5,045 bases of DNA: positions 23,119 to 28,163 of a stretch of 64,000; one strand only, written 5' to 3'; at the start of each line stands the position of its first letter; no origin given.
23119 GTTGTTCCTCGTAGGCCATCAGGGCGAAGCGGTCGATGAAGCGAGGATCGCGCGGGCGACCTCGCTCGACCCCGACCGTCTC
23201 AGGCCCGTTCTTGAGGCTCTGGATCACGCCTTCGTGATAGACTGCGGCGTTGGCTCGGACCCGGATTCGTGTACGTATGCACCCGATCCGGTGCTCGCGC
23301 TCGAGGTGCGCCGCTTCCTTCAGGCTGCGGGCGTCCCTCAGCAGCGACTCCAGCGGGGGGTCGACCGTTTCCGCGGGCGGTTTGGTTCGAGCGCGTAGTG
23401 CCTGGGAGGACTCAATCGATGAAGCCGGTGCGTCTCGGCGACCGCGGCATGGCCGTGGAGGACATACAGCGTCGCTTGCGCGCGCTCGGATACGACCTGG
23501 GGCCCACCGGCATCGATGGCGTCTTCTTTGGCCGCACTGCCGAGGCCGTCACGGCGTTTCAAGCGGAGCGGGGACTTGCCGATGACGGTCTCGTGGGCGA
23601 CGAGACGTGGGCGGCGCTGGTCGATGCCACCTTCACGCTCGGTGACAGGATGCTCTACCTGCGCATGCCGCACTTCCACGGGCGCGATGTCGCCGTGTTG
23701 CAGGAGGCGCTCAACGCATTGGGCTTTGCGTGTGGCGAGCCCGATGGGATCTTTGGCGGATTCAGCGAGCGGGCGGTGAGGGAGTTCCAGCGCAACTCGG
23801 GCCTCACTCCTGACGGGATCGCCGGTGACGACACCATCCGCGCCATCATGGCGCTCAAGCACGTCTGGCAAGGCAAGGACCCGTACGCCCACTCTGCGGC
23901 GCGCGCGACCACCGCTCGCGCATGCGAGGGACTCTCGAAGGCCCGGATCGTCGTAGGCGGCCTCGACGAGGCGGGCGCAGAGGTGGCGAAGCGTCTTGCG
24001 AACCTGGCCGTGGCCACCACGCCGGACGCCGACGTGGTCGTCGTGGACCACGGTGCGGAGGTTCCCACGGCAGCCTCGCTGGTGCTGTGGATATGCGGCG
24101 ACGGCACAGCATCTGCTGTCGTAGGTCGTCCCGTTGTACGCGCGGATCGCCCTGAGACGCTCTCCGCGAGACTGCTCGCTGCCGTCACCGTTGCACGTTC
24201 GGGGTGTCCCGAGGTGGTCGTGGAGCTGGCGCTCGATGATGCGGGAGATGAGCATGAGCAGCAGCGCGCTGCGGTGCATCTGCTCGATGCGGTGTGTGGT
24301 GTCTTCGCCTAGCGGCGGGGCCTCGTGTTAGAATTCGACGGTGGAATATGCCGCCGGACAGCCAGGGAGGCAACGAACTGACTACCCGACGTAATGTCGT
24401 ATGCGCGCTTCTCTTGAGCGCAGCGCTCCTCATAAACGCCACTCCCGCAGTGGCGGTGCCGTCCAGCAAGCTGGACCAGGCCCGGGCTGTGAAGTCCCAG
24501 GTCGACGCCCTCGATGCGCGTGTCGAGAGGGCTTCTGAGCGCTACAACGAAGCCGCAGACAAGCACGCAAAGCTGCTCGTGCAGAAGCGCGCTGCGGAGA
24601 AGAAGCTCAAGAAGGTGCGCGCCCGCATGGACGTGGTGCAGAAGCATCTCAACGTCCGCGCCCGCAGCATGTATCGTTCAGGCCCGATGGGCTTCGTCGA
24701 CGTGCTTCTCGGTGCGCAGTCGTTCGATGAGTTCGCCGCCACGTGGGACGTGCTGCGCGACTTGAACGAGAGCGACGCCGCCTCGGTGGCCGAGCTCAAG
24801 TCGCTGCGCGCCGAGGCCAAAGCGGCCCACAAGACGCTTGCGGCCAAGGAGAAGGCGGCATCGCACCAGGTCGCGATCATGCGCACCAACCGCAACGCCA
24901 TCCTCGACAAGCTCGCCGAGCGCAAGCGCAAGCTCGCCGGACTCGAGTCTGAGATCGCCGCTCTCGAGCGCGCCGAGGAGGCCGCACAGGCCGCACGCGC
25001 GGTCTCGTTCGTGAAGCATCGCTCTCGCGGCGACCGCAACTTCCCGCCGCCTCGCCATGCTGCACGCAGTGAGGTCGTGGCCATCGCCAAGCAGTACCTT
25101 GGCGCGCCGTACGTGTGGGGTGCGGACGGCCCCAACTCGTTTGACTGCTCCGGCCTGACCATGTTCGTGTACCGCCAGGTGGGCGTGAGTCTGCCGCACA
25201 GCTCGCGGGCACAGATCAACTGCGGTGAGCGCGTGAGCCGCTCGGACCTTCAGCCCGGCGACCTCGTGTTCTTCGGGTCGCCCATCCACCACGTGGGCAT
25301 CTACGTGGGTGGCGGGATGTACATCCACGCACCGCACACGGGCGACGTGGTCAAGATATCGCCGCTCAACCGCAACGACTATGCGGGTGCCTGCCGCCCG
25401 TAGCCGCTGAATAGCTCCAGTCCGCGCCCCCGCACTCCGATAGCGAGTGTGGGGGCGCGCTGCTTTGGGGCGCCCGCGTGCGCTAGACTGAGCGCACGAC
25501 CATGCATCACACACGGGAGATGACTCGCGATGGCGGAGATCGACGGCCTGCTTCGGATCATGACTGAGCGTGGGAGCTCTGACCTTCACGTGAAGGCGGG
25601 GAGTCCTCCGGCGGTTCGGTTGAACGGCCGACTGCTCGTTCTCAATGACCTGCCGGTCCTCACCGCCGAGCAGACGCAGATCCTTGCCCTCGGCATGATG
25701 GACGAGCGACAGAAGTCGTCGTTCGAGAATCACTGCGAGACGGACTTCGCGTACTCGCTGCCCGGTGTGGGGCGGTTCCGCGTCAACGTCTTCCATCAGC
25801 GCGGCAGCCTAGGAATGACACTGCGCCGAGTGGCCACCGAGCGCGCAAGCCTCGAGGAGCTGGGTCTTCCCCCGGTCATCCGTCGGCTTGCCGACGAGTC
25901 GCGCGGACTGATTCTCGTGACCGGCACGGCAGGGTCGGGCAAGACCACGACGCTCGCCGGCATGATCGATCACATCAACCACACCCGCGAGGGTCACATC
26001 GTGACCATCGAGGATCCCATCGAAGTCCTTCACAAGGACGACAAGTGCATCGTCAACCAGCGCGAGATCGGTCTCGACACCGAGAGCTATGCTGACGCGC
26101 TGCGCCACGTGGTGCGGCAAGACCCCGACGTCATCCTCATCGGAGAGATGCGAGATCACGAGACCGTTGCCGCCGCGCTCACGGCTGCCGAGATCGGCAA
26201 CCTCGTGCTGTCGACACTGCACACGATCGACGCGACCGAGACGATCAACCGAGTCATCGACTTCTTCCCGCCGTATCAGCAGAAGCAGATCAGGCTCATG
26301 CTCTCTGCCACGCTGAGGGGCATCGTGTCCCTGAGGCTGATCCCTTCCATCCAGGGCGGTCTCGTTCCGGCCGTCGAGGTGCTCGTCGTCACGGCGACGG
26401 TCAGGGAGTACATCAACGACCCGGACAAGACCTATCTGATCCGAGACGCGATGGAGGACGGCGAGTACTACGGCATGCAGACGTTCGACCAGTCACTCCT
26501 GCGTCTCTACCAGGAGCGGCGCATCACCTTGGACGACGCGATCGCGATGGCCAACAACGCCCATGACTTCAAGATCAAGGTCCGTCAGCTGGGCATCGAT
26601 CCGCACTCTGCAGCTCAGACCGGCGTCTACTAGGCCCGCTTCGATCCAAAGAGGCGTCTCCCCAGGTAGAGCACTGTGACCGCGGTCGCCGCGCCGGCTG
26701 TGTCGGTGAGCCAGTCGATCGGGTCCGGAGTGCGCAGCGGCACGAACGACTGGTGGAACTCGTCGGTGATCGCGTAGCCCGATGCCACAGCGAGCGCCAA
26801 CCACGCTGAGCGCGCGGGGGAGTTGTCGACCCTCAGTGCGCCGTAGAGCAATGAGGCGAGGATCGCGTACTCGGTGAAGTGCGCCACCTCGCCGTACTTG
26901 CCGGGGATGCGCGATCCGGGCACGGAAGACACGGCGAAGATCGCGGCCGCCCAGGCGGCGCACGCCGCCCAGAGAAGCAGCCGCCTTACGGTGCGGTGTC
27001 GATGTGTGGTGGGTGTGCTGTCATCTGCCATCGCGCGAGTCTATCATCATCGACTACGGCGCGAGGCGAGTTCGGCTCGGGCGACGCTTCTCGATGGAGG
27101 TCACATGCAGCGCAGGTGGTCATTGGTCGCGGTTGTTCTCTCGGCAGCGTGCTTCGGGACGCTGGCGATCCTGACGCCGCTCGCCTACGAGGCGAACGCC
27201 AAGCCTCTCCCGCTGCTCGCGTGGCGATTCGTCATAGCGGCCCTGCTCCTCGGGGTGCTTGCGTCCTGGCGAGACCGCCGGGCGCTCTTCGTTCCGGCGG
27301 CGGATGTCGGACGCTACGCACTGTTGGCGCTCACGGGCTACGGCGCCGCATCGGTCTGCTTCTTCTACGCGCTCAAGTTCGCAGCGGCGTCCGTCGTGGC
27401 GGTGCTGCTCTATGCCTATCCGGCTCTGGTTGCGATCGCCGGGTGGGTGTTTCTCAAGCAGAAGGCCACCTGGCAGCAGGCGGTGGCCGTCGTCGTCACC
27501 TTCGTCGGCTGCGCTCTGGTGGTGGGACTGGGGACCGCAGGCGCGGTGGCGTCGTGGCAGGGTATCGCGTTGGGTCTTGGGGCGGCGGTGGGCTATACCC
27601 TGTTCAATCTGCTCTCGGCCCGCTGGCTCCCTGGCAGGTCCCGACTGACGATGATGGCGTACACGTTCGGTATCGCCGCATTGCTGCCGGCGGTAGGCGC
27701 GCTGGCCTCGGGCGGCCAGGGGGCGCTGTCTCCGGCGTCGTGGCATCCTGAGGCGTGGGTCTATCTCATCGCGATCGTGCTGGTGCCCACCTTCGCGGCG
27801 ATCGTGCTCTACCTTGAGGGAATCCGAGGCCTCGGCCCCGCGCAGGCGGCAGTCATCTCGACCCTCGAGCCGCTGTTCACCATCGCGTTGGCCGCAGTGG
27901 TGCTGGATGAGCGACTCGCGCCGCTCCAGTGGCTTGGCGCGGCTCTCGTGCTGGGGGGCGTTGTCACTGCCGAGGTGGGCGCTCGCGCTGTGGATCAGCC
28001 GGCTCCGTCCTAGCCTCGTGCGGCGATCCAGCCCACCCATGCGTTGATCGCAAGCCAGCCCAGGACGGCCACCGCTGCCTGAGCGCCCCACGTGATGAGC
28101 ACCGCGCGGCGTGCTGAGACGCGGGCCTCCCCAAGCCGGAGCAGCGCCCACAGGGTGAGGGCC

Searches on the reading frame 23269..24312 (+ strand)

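Call 40: search_protein_families(library=pfam, proteins=[window:23269-24312:+], max_evalue=0.0001)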
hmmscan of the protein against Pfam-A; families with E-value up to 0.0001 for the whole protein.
window:23269-24312:+ (347 aa): 2 families
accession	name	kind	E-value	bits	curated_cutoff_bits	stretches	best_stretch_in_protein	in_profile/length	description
PF01471.23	PG_binding_1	-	8.2e-35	119.2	23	2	138-193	2-57/57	Putative peptidoglycan binding domain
PF09374.15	PG_binding_3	-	2.8e-06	27.8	24.6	0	169-200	2-33/76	Predicted Peptidoglycan domain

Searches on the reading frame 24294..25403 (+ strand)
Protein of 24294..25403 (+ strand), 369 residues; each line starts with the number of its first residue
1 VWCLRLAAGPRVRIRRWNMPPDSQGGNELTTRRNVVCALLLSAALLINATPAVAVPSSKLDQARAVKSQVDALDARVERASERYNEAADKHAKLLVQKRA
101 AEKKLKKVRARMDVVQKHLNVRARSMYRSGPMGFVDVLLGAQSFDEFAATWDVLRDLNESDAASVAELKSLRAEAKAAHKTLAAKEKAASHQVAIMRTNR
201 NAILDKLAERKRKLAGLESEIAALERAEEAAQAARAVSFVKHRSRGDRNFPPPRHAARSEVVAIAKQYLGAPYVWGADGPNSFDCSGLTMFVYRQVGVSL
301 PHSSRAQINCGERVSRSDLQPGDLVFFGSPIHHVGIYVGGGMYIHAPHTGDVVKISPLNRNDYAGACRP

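Call 40: search_protein_families(library=pfam, proteins=[window:24294-25403:+], max_evalue=0.0001)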
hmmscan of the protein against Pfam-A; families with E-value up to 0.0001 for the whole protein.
window:24294-25403:+ (369 aa): 3 families
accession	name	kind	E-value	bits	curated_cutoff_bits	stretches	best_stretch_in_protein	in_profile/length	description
PF00877.26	NLPC_P60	-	5.2e-29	100.8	23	1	270-361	1-94/105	NlpC/P60 family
PF24568.1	CC_PcsB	-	1.2e-06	28.7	27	1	107-169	3-66/75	Peptidoglycan hydrolase PcsB, coiled-coil domain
PF07767.16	Nop53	-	2.3e-05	24.4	24.9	1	52-237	163-343/399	Nop53 (60S ribosomal biogenesis)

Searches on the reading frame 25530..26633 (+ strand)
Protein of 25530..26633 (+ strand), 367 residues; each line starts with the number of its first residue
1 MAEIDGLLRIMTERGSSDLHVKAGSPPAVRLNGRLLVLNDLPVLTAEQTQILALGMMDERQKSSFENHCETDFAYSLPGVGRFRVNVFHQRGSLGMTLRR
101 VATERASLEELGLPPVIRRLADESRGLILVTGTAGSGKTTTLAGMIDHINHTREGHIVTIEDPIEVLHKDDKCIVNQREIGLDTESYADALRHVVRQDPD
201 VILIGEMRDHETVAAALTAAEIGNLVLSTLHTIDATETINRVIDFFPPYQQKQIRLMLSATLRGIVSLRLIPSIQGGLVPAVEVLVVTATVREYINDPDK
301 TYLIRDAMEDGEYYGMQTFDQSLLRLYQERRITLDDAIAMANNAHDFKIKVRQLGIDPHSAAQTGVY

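Call 40: search_protein_families(library=pfam, proteins=[window:25530-26633:+], max_evalue=0.0001)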
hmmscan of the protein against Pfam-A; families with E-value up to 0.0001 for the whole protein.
window:25530-26633:+ (367 aa): 2 families
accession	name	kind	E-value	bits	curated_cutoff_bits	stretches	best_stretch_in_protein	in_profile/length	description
PF00437.27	T2SSE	-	7.6e-41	140.4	24.9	1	108-273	121-280/370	Type II/IV secretion system protein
PF13604.12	AAA_30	-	2.3e-05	24.7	27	0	116-152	9-45/191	AAA domain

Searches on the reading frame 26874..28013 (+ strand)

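Call 41: search_protein_families(library=pfam, proteins=[window:26874-28013:+], max_evalue=0.0001)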
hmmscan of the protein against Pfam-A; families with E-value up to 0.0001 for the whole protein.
window:26874-28013:+ (379 aa): 1 family
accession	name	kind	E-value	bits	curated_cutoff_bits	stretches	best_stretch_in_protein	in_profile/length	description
PF00892.27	EamA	-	3.3e-39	134.7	28.2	2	82-217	2-134/135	EamA-like transporter family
